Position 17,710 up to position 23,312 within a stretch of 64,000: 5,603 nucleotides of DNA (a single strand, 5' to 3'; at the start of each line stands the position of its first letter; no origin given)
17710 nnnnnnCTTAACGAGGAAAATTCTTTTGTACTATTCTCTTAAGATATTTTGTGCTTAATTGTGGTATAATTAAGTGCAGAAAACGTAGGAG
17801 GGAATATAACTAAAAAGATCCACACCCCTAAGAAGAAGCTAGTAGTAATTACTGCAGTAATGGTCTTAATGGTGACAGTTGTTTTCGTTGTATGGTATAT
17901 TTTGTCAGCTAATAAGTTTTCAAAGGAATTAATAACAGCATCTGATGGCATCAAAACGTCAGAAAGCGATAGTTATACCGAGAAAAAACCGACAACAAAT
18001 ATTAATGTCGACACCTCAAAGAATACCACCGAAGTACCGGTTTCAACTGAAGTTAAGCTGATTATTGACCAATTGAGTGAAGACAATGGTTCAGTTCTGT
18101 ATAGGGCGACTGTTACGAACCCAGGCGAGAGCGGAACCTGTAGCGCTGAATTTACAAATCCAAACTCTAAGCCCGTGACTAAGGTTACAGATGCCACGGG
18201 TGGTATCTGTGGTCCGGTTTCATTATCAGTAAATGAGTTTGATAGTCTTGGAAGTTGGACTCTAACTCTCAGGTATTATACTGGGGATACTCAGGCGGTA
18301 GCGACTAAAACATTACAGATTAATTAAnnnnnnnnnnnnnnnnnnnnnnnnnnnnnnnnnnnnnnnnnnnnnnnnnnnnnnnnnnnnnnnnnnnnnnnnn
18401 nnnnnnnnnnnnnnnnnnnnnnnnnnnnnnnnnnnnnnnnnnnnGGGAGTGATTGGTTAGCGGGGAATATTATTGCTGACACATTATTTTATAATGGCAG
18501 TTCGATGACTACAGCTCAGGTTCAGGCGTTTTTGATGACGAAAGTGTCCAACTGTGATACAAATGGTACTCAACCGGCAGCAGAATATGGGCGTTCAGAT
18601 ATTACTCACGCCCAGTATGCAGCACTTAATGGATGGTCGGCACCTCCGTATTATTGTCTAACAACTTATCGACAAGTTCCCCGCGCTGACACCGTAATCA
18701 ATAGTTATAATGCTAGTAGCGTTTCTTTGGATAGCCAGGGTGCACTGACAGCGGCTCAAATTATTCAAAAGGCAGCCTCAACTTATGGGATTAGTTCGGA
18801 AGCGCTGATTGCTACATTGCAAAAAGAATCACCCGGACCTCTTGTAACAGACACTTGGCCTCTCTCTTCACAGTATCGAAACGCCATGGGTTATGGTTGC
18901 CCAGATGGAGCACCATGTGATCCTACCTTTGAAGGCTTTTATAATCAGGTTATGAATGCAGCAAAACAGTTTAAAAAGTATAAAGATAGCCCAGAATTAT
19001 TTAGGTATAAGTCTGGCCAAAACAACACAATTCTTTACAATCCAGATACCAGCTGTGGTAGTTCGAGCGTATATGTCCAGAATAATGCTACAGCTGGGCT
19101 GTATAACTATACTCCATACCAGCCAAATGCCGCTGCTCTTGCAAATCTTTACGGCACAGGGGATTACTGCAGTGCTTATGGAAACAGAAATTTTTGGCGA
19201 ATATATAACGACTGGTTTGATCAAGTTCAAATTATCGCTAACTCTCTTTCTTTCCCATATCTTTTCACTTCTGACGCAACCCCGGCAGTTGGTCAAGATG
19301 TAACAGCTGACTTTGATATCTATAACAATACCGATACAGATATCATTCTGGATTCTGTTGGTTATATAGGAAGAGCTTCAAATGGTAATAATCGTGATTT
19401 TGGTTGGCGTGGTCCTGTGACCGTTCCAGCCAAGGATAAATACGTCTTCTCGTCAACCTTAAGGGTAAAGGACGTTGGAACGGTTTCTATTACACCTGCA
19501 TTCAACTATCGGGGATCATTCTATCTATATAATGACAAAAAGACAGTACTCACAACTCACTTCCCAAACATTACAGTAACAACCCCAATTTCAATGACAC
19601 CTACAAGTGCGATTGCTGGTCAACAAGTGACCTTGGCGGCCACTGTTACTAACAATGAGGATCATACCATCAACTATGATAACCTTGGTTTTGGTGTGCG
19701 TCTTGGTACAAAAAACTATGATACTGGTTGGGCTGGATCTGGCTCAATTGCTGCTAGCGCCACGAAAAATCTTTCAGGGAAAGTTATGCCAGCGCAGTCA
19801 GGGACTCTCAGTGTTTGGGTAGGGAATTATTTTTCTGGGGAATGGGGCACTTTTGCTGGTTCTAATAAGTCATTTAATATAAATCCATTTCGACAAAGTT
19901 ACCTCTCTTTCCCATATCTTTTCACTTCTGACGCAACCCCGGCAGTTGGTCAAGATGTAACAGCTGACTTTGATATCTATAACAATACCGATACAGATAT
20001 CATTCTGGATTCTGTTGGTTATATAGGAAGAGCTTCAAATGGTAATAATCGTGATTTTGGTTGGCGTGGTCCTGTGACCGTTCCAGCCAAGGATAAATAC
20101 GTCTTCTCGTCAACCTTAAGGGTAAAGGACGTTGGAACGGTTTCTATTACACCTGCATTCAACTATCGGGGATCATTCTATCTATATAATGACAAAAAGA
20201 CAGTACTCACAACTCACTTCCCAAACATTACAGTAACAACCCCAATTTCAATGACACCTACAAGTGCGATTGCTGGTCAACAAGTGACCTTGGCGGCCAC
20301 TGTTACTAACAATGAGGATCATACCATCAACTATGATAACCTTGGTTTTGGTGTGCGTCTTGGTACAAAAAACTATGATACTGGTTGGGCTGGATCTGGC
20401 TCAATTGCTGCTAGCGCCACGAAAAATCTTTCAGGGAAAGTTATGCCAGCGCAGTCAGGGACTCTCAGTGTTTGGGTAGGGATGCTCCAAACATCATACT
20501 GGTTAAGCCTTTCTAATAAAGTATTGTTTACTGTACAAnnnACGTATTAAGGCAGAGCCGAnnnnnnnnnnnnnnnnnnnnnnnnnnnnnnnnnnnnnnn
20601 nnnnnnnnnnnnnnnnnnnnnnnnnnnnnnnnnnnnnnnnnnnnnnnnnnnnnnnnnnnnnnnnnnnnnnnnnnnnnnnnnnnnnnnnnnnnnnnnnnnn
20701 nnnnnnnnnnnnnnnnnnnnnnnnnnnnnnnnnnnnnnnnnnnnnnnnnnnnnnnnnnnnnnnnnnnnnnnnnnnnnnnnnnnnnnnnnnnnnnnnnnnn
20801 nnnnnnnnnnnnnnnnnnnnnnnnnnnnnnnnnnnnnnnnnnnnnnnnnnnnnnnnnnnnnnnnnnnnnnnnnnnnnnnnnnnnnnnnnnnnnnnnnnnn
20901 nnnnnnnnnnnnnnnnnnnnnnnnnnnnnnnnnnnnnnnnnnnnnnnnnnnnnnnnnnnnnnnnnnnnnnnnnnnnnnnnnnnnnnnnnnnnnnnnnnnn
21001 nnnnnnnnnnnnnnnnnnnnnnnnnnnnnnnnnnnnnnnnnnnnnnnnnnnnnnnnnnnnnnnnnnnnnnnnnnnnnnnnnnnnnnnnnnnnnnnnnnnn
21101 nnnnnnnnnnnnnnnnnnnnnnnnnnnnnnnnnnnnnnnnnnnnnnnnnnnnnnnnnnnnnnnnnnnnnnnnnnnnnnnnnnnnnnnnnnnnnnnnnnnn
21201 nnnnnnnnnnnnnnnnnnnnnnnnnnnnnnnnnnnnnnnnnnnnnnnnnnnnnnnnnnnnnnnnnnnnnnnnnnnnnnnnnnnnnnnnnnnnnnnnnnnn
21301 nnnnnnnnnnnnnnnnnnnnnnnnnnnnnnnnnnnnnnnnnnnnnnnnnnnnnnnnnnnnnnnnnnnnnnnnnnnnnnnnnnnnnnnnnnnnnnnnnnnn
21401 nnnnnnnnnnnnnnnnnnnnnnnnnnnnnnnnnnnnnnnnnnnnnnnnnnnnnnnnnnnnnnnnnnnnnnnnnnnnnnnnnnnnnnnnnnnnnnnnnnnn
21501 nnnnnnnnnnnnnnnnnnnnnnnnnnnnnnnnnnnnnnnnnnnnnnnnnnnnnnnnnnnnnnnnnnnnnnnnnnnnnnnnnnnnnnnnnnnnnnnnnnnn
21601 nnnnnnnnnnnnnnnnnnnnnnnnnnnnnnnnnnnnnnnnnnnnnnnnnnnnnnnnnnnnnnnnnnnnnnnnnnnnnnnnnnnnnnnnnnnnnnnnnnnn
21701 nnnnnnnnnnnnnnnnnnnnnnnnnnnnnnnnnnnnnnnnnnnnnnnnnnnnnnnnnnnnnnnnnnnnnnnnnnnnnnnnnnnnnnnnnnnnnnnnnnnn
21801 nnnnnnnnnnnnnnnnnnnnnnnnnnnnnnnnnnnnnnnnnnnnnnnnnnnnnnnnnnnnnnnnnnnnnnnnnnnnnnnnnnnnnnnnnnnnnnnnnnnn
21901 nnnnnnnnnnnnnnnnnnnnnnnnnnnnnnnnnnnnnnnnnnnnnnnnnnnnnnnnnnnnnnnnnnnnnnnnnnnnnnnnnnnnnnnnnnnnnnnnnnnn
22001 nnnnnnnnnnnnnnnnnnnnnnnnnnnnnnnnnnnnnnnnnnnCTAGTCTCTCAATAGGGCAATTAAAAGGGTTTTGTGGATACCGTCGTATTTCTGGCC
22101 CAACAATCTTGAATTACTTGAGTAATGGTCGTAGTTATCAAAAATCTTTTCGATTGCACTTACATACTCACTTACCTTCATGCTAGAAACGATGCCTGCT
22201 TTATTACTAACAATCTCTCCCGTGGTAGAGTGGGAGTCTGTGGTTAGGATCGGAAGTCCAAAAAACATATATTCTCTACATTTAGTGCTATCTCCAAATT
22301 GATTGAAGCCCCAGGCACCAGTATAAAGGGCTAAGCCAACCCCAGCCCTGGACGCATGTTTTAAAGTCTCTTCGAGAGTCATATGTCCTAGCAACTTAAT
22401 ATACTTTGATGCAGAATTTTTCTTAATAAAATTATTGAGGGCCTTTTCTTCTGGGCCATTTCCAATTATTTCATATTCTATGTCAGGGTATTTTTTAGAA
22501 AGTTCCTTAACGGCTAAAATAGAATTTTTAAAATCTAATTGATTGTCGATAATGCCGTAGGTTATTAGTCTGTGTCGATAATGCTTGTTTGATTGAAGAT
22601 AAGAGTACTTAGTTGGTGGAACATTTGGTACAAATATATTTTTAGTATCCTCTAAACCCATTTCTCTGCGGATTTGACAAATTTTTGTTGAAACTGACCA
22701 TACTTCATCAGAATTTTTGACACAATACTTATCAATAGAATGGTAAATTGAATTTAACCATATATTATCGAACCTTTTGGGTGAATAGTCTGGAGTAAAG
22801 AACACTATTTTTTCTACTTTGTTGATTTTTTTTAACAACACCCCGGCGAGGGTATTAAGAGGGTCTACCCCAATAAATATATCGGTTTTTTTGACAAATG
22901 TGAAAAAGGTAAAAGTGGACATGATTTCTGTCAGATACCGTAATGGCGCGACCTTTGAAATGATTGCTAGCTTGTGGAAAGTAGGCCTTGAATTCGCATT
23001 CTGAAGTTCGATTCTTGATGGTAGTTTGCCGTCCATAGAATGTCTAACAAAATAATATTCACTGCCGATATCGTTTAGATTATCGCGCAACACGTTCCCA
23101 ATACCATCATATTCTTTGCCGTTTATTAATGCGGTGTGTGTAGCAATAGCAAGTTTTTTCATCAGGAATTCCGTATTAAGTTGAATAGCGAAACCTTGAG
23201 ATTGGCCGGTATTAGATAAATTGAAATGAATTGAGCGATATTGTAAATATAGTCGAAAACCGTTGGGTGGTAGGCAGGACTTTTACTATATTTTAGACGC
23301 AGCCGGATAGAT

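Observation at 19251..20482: Perfect 657-bp in-frame tandem duplication inside a secreted protein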

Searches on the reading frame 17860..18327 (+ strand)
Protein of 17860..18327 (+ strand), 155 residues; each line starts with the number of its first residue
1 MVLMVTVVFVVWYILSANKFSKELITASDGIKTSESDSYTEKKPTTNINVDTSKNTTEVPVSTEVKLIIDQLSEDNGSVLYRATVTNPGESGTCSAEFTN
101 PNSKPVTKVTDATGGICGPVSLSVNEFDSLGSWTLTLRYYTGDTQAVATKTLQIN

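Call 9: search_protein_families(library=pfam, proteins=[window:17860-18327:+], max_evalue=0.1)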
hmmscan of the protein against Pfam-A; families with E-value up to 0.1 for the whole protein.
window:17860-18327:+ (155 aa): 1 family
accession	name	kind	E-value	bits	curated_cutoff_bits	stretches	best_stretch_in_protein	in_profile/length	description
PF01835.25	MG2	-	0.058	14.2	32.8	0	79-145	21-88/96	MG2 domain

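Call 37: search_protein_families(library=ncbifam, proteins=[window:17860-18327:+], max_evalue=0.1)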
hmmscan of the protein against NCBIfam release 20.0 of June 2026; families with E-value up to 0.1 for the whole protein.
window:17860-18327:+ (155 aa): 0 families

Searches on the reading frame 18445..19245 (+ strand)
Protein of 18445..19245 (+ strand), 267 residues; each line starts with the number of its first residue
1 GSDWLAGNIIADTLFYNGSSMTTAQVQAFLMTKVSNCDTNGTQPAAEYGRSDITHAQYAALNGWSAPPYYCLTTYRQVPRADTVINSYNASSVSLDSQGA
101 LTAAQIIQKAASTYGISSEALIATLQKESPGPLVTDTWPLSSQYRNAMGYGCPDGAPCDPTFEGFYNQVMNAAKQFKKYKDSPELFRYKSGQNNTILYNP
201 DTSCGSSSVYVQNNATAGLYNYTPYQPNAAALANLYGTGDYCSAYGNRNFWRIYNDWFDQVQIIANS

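Call 27: find_related_loci(query=A1, collection=genome_contigs, flank=4000)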
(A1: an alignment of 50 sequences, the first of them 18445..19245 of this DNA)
Query A1 (267 aa) in genome_contigs; peptide patterns used: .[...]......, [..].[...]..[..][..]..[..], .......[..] (x = any residue, [..] = any of these).
599 stretches matched a pattern (row limit reached: there are more); 583 encode a relative of the query (tblastn E <= 1e-3); the best 80 are kept; 80 distinct loci.
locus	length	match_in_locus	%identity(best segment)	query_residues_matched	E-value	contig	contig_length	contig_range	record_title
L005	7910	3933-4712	61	2-266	4e-106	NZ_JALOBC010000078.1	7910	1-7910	MAG: Dokdonella sp. isolate SO_2017_LW2 bin 73 scaffold_19674_c1_LW138R_2017, whole genome shotgun sequence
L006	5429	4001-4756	64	2-258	8e-103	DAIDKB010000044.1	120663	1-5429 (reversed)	MAG TPA_asm: bacterium isolate clean398 k141_609593, whole genome shotgun sequence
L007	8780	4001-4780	60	2-266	3e-102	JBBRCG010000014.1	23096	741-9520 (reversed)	MAG: Candidatus Saccharimonadales bacterium isolate Co_metawrap_2390 Cmw_2390_k141_12469790_length_23096_cov_11.9981, wh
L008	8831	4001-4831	54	2-258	7e-100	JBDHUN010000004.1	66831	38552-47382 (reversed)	MAG: Candidatus Saccharimonas sp. isolate AS-MESO-3CA.158 NODE_1638_length_66831_cov_8.375408, whole genome shotgun sequ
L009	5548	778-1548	59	2-262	3e-97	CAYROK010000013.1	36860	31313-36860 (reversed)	MAG TPA_asm: uncultured Candidatus Saccharibacteria bacterium isolate SRP286056_co1_650 genome assembly, contig: NODE_11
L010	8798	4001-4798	54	2-258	6e-88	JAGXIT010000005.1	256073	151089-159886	MAG: Candidatus Saccharibacteria bacterium isolate LH_M92 k141_1201158, whole genome shotgun sequence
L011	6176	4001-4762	51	1-263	1e-84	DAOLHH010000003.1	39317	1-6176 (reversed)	MAG TPA_asm: Candidatus Saccharibacteria bacterium isolate AMR_MDS_0253 NODE_29_length_39317_cov_6.945978, whole genome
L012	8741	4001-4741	56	1-258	3e-84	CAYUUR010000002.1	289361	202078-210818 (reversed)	MAG TPA_asm: uncultured Candidatus Saccharibacteria bacterium isolate SRP342105_co1_352 genome assembly, contig: NODE_30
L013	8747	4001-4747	55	1-258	7e-84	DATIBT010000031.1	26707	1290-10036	MAG TPA_asm: Candidatus Saccharimonadales bacterium isolate SMAG_U16297 k141_2445508, whole genome shotgun sequence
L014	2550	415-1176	52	1-258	3e-85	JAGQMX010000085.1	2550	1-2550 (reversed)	MAG: Candidatus Saccharibacteria bacterium isolate HKST-UBA53 2011-04-20_1_(paired)_contig_337007, whole genome shotgun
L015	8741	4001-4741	55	1-258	5e-82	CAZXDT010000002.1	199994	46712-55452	MAG TPA_asm: uncultured Candidatus Saccharibacteria bacterium isolate SRP193066_co1_99 genome assembly, contig: NODE_94_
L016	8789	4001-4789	52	3-258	1e-81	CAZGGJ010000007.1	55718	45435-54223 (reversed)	MAG TPA_asm: uncultured Candidatus Saccharibacteria bacterium isolate SRP342105_co1_294 genome assembly, contig: NODE_71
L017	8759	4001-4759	54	1-262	1e-81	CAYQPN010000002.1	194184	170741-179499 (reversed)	MAG TPA_asm: uncultured Candidatus Saccharibacteria bacterium isolate SRP150892_co2_46 genome assembly, contig: NODE_47_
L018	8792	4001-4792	50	1-258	3e-81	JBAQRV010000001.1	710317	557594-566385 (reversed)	MAG: Candidatus Microsaccharimonas sp. isolate MFD12000_ilm_asm_bin21 k127_2025, whole genome shotgun sequence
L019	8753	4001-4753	52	1-263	2e-79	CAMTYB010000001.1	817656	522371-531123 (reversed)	MAG: uncultured Candidatus Saccharibacteria bacterium isolate G04_MAG_00031 genome assembly, contig: G04_MAG_00031_00000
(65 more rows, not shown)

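Call 28: predict_structure(alignment_id=A1)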
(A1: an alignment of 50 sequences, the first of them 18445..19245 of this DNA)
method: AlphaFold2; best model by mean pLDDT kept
length: 267 residues; sequences in the alignment: 50
mean_pLDDT: 92.3   pTM: 0.90
mean pLDDT of the five models: 92.3, 92.0, 91.3, 90.9, 90.6
residues with pLDDT >= 90: 210; 70-90: 47; 50-70: 6; < 50: 4
segments of 3 or more residues with pLDDT < 50: none
pLDDT, mean of each block of 10 residues (from residue 1): 85 97 98 96 96 97 96 96 90 85 98 98 94 94 91 81 94 97 98 96 96 98 93 82 91 89 51
secondary structure, 60 per line:
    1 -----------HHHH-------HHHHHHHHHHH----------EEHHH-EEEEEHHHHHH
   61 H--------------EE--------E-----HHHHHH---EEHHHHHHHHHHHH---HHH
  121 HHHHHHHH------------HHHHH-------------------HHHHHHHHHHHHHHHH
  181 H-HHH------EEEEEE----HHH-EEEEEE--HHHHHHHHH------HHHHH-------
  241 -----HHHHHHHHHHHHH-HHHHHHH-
elements in order: H12-15 H23-33 E50-54 H55-61 H92-97 H103-114 H118-128 H141-145 H165-181 E192-197 E206-211 H214-222 H229-233 H246-258 H260-266
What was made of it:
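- On GH73 / lysozyme-superfamily peptidoglycan glycosidase: AF2 pLDDT 92.3 (call 28).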

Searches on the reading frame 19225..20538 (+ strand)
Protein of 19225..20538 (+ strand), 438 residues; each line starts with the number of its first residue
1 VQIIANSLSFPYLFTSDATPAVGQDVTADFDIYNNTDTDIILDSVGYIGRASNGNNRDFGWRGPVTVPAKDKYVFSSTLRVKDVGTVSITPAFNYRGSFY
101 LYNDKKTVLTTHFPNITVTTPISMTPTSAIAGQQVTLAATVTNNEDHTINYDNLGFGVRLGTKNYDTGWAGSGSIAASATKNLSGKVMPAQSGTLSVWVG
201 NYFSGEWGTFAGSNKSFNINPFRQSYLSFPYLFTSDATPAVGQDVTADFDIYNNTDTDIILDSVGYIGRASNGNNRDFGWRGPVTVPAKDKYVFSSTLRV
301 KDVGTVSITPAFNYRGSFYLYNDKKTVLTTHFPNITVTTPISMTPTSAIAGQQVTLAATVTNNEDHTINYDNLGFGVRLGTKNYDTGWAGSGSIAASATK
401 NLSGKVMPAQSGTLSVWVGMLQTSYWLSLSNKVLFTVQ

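Call 41: find_related_loci(query=window:19225-20538:+, collection=metagenome_contigs, flank=3000)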
Query window:19225-20538:+ (438 aa) in metagenome_contigs; peptide patterns used: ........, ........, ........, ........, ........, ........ (x = any residue, [..] = any of these).
77 stretches matched a pattern; 1 encode a relative of the query (tblastn E <= 1e-3); 1 distinct loci.
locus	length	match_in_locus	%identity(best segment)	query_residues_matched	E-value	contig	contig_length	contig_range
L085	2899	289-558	34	102-405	7e-7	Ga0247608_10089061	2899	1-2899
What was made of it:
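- Tried and rejected: The metagenome_contigs scan for close relatives returned one 34% match only (call 41).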

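Call 42: predict_structure(alignment_id=A2)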
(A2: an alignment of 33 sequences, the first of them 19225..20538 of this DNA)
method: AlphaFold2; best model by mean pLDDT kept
length: 438 residues; sequences in the alignment: 33
mean_pLDDT: 92.0   pTM: 0.68
mean pLDDT of the five models: 92.0, 91.2, 91.2, 90.3, 89.3
residues with pLDDT >= 90: 334; 70-90: 104; 50-70: 0; < 50: 0
segments of 3 or more residues with pLDDT < 50: none
pLDDT, mean of each block of 10 residues (from residue 1): 87 89 93 96 94 83 96 93 91 94 89 92 93 93 96 94 88 95 94 95 84 91 89 91 93 92 92 82 94 92 92 91 91 95 91 95 97 94 87 97 94 95 90 93
secondary structure, 60 per line:
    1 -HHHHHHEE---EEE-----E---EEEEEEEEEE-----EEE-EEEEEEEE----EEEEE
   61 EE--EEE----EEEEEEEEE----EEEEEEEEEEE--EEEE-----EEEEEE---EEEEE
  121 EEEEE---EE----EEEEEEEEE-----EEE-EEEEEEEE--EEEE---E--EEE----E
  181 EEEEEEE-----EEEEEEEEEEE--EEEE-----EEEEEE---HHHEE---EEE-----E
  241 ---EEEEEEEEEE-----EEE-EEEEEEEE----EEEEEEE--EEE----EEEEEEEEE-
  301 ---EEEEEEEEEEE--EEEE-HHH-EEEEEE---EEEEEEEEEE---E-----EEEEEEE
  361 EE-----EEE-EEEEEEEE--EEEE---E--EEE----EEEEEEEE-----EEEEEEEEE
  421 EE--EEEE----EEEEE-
elements in order: H2-7 E13-15 E25-34 E40-42 E44-51 E56-62 E65-67 E72-80 E85-95 E98-101 E107-112 E116-125 E135-143 E149-151 E153-160 E163-166 E173-175 E180-187 E193-203 E206-209 E215-220 E232-234 E244-253 E259-261 E263-270 E275-281 E284-286 E291-299 E304-314 E317-320 E326-331 E335-344 E354-362 E368-370 E372-379 E382-385 E392-394 E399-406 E412-422 E425-428 E433-437
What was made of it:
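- On Intragenic gene conversion / concerted evolution: The edges fall at the start of domain A and inside a strand of domain B (call 42).
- Checked: The identity stops inside a beta-strand (call 42).
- The identity ends inside a strand (model residues 200/201 and 419/420), and L and T each form the last two strands with high confidence (call 42).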

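Call 44: fold_search(model_id=the predicted structure, library=pdb)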
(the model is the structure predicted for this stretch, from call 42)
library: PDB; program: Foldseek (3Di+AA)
matches with E <= 10: 1924; with E <= 0.001: 278
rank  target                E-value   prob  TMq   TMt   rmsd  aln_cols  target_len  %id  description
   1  7u06_A                1.8e-11  1.00  0.26  0.13  18.1       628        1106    8  Structure of the yeast TRAPPII-Rab11/Ypt32 complex in the closed/open state (composite structure) (released 2022-04-27)
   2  9ijj_h                3.5e-11  1.00  0.27  0.11  18.1       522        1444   10  In situ structure of the central apparatus in mouse sperm axoneme. (released 2025-06-04)
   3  7som_D                4.0e-11  1.00  0.34  0.13  15.4       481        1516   11  Ciliary C2 central pair apparatus isolated from Chlamydomonas reinhardtii (released 2022-04-13)
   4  9ijj_E                5.1e-11  1.00  0.20  0.19  19.9       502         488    9  In situ structure of the central apparatus in mouse sperm axoneme. (released 2025-06-04)
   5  9ijj_C                7.0e-11  1.00  0.21  0.12  19.8       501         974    8  In situ structure of the central apparatus in mouse sperm axoneme. (released 2025-06-04)
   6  7s62                  9.6e-11  1.00  0.22  0.09  31.6       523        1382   10  Locally refined protomer structure of native-form oocyte/egg Alpha-2-Macroglobulin (A2Moo) tetramer (released 2022-01-05)
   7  5a42                  1.0e-10  1.00  0.22  0.08  30.0       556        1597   11  Cryo-EM single particle 3D reconstruction of the native conformation of E. coli alpha-2-macroglobulin (ECAM) (released 2015-07-29)
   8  7u05_A                2.2e-10  1.00  0.22  0.11  18.9       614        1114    9  Structure of the yeast TRAPPII-Rab11/Ypt32 complex in the closed/closed state (composite structure) (released 2022-04-27)
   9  7s63_A                2.3e-10  1.00  0.22  0.08  29.2       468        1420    9  Native-form oocyte/egg Alpha-2-Macroglobulin (A2Moo) tetramer (released 2022-01-05)
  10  7sqc_F1               3.3e-10  1.00  0.33  0.31  15.5       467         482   10  Ciliary C1 central pair apparatus isolated from Chlamydomonas reinhardtii (released 2022-04-13)
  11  4u48                  3.5e-10  1.00  0.20  0.08  30.4       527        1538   11  Crystal structure of Salmonella alpha-2-macroglobulin (released 2014-09-17)
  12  8wa2_F                4.8e-10  1.00  0.29  0.12  20.6       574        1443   10  cryo-EM structure of native mastigonemes isolated from Chlamydomonas reinhardtii at 3.0 angstrom resolution (released 2024-04-10)
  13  7sqc_O0               8.7e-10  1.00  0.20  0.11  16.0       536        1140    9  Ciliary C1 central pair apparatus isolated from Chlamydomonas reinhardtii (released 2022-04-13)
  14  4u4j                  1.0e-09  1.00  0.21  0.08  35.3       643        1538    9  Crystal structure of Salmonella alpha-2-macroglobulin mutant Y1175G (released 2014-09-17)
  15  8wa2_E                1.1e-09  1.00  0.32  0.13  17.3       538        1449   10  cryo-EM structure of native mastigonemes isolated from Chlamydomonas reinhardtii at 3.0 angstrom resolution (released 2024-04-10)
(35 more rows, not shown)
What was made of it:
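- Closest known: Macroglobulin. Same: Foldseek matches of the four-domain model to MG arrays, E about 1e-10 to 1e-9 (call 44).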

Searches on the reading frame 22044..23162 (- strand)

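Call 9: search_protein_families(library=pfam, proteins=[window:22044-23162:-], max_evalue=0.1)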
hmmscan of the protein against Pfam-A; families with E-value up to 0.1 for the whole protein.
window:22044-23162:- (372 aa): 2 families
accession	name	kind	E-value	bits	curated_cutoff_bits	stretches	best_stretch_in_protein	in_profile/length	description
PF00534.26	Glycos_transf_1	-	8.9e-11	42.1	26.4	1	199-346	18-161/172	Glycosyl transferases group 1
PF13692.12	Glyco_trans_1_4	-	5.1e-08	33.7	27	1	207-343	13-142/142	Glycosyl transferases group 1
